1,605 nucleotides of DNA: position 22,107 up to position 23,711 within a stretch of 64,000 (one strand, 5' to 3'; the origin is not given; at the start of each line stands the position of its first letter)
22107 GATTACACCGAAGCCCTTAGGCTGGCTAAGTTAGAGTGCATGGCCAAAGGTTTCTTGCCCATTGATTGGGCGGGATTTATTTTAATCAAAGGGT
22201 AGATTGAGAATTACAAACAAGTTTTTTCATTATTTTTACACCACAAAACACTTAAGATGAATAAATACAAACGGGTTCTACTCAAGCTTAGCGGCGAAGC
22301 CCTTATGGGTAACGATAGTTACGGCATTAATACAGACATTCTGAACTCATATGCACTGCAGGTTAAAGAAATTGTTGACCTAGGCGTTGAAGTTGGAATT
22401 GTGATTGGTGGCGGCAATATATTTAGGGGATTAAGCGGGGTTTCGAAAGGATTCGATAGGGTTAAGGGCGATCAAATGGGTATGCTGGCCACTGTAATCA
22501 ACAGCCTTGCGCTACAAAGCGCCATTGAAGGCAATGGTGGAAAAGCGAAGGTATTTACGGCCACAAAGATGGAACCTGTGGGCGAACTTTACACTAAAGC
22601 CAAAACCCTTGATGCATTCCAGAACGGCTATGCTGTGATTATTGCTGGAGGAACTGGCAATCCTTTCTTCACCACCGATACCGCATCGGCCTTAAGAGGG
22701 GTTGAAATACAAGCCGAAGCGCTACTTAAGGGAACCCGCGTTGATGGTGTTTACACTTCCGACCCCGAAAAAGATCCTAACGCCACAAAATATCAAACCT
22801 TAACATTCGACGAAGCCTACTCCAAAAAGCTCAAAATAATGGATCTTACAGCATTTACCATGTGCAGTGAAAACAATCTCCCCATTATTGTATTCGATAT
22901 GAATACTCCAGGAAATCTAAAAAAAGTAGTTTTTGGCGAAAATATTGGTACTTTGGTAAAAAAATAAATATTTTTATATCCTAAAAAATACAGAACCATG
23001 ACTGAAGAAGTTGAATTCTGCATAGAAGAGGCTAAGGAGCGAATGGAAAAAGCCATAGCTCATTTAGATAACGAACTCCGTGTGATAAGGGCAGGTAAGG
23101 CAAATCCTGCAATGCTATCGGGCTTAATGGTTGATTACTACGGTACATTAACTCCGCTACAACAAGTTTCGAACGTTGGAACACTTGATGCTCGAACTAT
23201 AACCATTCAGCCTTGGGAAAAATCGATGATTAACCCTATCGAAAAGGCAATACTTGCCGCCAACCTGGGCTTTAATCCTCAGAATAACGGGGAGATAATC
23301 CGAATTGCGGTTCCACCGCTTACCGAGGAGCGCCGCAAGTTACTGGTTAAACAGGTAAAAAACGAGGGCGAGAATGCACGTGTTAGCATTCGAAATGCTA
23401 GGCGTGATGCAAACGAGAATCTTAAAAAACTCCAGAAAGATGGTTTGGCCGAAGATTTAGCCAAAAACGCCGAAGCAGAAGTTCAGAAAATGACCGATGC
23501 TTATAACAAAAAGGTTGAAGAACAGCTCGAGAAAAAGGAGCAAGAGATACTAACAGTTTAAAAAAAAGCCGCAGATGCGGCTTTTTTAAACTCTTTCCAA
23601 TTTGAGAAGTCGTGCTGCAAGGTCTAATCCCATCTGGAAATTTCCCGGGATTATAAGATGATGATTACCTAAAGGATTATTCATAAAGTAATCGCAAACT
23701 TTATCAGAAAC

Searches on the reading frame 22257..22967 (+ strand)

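Call 74: search_protein_families(library=pfam, proteins=[window:22257-22967:+])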
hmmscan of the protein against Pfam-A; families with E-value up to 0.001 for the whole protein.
window:22257-22967:+ (236 aa): 1 family
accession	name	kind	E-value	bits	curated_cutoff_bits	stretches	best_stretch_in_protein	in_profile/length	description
PF00696.33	AA_kinase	-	4.6e-34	118.6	24.9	1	5-214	1-234/234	Amino acid kinase family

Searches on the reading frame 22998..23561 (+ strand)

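Call 74: search_protein_families(library=pfam, proteins=[window:22998-23561:+])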
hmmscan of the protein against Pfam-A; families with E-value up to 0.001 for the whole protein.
window:22998-23561:+ (187 aa): 1 family
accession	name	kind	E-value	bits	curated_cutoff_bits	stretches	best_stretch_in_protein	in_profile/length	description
PF01765.24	RRF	-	3.4e-66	222.5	29.7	1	24-185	2-164/164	Ribosome recycling factor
